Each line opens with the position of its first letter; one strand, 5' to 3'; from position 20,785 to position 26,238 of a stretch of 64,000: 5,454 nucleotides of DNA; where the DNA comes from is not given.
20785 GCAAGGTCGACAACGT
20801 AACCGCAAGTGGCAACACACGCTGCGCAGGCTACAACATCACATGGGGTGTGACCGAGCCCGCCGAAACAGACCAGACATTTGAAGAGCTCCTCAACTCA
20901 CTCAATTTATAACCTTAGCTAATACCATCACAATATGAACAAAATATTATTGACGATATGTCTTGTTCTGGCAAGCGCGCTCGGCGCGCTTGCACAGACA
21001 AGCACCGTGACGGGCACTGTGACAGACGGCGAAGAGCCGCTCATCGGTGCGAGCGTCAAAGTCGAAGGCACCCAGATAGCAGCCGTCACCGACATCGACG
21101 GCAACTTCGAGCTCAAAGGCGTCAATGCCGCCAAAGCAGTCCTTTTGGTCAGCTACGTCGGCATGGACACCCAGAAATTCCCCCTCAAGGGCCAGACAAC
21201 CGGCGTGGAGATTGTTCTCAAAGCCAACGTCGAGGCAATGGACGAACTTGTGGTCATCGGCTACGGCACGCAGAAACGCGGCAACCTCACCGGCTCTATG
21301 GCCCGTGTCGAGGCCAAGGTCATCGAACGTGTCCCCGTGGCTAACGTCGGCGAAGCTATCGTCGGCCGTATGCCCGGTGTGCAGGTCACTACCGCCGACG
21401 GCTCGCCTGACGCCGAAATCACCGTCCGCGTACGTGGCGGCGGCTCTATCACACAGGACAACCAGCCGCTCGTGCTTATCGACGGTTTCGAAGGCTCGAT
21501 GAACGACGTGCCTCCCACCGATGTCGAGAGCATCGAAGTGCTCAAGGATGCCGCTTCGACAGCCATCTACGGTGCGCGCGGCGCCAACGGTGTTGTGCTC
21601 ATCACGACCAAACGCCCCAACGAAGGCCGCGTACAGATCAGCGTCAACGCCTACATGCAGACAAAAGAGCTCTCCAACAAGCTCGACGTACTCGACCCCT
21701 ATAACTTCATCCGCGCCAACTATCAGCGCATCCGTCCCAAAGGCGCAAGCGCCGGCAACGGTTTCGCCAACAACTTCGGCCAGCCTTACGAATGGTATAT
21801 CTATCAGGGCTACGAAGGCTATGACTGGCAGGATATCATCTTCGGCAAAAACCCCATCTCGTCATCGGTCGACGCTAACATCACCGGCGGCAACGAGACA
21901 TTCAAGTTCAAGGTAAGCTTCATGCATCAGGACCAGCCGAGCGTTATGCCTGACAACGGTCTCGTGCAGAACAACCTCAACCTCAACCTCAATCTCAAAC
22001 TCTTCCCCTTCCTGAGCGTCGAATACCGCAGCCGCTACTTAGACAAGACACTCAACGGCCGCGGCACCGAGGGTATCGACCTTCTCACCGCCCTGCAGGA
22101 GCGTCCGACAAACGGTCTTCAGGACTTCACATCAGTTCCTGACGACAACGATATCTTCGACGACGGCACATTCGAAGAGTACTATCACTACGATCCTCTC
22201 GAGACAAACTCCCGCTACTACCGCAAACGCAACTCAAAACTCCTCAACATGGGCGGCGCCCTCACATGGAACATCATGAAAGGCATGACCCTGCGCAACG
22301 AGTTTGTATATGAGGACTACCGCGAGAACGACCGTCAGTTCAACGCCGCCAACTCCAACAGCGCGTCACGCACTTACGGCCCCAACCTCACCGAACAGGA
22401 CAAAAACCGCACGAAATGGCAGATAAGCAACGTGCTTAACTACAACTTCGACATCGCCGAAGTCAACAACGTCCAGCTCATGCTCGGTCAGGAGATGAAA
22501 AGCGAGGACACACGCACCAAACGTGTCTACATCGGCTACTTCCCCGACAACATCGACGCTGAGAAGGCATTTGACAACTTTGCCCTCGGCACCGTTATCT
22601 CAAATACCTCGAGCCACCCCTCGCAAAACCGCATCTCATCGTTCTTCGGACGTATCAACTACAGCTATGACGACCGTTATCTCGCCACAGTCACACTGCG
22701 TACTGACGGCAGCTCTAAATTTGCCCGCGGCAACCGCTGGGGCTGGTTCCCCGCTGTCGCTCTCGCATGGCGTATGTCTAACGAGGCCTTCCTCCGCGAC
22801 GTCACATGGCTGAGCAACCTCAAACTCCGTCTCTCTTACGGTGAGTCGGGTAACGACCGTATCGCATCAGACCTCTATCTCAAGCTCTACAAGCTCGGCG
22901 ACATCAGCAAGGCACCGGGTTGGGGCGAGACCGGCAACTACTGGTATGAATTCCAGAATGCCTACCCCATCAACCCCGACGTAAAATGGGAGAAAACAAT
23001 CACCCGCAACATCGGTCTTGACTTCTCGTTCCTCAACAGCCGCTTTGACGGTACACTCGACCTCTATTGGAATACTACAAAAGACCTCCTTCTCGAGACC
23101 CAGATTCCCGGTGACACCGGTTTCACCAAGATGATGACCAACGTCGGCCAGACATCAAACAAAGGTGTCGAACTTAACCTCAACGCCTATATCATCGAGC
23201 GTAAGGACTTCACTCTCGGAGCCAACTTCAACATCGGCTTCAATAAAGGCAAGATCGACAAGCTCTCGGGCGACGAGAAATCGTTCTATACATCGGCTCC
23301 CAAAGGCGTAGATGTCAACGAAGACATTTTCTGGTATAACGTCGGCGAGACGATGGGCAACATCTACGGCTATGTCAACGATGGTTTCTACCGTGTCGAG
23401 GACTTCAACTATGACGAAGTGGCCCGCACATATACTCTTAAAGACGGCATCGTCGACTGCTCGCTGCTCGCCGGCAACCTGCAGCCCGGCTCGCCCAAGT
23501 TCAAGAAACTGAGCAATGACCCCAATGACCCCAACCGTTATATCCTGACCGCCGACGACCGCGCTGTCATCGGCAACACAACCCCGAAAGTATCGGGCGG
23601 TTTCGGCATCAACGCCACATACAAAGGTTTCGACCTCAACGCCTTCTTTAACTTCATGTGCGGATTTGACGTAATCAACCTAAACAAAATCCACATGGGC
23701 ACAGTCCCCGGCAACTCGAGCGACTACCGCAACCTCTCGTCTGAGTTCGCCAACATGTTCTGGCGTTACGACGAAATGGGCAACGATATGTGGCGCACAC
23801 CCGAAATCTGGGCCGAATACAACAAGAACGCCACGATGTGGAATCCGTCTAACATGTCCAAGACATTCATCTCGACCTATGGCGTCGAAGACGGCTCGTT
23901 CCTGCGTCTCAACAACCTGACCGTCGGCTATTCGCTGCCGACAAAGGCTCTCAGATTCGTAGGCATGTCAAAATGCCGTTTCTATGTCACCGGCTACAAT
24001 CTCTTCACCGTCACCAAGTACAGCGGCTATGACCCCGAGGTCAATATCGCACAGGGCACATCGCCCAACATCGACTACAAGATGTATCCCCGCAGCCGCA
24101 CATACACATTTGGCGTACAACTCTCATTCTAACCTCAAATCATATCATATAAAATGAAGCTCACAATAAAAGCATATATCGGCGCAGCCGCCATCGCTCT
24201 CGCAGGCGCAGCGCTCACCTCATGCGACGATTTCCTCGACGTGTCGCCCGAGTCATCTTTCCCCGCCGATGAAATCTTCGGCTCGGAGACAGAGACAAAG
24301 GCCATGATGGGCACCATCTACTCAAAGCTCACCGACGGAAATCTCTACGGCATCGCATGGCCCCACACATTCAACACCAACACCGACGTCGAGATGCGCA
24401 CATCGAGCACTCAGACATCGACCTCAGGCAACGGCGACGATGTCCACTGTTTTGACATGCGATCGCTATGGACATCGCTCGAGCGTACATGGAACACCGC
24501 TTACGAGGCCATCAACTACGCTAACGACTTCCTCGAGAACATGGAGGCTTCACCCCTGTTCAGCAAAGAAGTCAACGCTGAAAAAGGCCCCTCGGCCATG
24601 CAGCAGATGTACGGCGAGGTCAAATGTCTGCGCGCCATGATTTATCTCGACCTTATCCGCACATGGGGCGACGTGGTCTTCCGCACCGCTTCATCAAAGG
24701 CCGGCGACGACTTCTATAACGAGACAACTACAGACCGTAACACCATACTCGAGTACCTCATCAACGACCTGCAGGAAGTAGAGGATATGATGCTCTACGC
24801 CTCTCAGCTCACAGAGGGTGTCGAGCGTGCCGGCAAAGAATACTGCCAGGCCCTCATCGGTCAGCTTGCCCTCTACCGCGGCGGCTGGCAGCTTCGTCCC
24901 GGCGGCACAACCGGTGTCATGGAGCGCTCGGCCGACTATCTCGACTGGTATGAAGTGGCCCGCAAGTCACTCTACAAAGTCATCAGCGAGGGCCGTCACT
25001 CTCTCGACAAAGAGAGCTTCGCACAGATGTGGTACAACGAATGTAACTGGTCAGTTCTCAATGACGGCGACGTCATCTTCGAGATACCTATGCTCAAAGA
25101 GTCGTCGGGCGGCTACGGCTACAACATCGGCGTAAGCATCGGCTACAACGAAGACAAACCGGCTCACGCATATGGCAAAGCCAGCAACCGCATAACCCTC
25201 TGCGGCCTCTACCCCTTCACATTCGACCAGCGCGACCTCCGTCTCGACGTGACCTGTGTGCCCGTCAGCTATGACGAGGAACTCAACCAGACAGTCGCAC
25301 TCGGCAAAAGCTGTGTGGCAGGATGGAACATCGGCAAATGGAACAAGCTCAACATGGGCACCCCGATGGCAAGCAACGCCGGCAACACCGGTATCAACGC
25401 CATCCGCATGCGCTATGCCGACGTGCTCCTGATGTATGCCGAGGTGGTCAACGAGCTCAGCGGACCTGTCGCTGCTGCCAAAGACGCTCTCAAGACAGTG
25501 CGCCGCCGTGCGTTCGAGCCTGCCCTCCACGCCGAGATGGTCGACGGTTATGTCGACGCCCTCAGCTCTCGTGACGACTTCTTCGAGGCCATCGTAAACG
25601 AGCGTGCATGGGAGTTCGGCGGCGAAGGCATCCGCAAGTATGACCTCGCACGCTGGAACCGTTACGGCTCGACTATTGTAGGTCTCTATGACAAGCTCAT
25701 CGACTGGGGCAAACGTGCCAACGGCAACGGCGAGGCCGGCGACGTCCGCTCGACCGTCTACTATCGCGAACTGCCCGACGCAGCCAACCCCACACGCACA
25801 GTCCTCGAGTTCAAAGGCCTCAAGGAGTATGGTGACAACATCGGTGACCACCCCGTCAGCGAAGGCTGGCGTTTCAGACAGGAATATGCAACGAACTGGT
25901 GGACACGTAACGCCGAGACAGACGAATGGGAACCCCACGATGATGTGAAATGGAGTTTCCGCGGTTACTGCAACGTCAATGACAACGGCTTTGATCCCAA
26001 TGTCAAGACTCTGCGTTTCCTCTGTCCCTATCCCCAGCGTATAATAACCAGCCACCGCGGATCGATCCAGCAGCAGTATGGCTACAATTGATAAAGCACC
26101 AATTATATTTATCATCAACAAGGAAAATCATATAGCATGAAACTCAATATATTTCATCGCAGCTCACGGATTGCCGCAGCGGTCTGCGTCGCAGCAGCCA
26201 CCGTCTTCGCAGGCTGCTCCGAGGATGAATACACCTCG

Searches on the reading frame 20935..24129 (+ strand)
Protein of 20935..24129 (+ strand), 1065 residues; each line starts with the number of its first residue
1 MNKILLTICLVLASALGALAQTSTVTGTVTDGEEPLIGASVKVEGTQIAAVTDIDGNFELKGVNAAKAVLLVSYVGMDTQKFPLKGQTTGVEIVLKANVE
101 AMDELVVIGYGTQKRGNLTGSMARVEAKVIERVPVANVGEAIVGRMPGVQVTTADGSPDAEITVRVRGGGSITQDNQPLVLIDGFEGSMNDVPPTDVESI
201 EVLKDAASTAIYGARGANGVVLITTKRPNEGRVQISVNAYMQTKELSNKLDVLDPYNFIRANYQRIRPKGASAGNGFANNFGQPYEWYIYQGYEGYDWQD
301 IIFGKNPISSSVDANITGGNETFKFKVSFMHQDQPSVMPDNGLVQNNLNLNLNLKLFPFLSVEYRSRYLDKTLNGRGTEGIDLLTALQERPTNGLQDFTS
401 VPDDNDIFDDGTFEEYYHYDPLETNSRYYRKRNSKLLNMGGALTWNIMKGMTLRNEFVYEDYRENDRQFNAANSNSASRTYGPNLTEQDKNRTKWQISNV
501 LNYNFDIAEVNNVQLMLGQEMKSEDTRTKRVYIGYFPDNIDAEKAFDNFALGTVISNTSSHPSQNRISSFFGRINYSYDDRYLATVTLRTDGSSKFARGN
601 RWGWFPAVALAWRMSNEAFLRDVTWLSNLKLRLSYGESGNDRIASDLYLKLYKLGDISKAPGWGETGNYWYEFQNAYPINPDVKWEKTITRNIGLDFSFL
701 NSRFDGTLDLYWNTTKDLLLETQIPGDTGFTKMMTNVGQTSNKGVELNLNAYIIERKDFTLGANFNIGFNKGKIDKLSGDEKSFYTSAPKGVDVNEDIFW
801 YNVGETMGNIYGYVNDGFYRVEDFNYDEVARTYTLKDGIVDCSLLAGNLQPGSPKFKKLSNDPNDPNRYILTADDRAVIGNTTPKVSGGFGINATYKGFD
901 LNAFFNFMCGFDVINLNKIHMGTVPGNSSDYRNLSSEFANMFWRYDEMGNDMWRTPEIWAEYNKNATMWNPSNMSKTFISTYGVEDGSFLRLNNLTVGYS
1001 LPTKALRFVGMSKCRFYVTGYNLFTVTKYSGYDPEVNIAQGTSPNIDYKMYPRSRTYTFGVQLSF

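Call 15: search_protein_families(library=pfam, proteins=[window:20935-24129:+], max_evalue=0.00001)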
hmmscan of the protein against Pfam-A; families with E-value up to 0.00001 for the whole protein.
window:20935-24129:+ (1065 aa): 3 families
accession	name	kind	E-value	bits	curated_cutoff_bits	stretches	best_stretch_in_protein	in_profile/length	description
PF07715.20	Plug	-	2.7e-18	66.9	23.9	1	117-220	4-107/107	TonB-dependent Receptor Plug Domain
PF13715.12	CarbopepD_reg_2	-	2.3e-17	63.2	32.2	1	25-107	1-88/88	CarboxypepD_reg-like domain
PF13620.12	CarboxypepD_reg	-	3.2e-09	37.4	32.3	1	24-95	1-81/82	Carboxypeptidase regulatory-like domain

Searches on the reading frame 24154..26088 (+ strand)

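Call 15: search_protein_families(library=pfam, proteins=[window:24154-26088:+], max_evalue=0.00001)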
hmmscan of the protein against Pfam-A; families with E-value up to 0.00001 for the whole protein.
window:24154-26088:+ (645 aa): 2 families
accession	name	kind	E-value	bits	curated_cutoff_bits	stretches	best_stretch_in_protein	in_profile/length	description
PF07980.17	SusD_RagB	-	3.5e-29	102.8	23.1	1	307-644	3-297/297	SusD family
PF14322.12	SusD-like_3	-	2.9e-13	50.9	27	1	26-202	1-151/191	Starch-binding associating with outer membrane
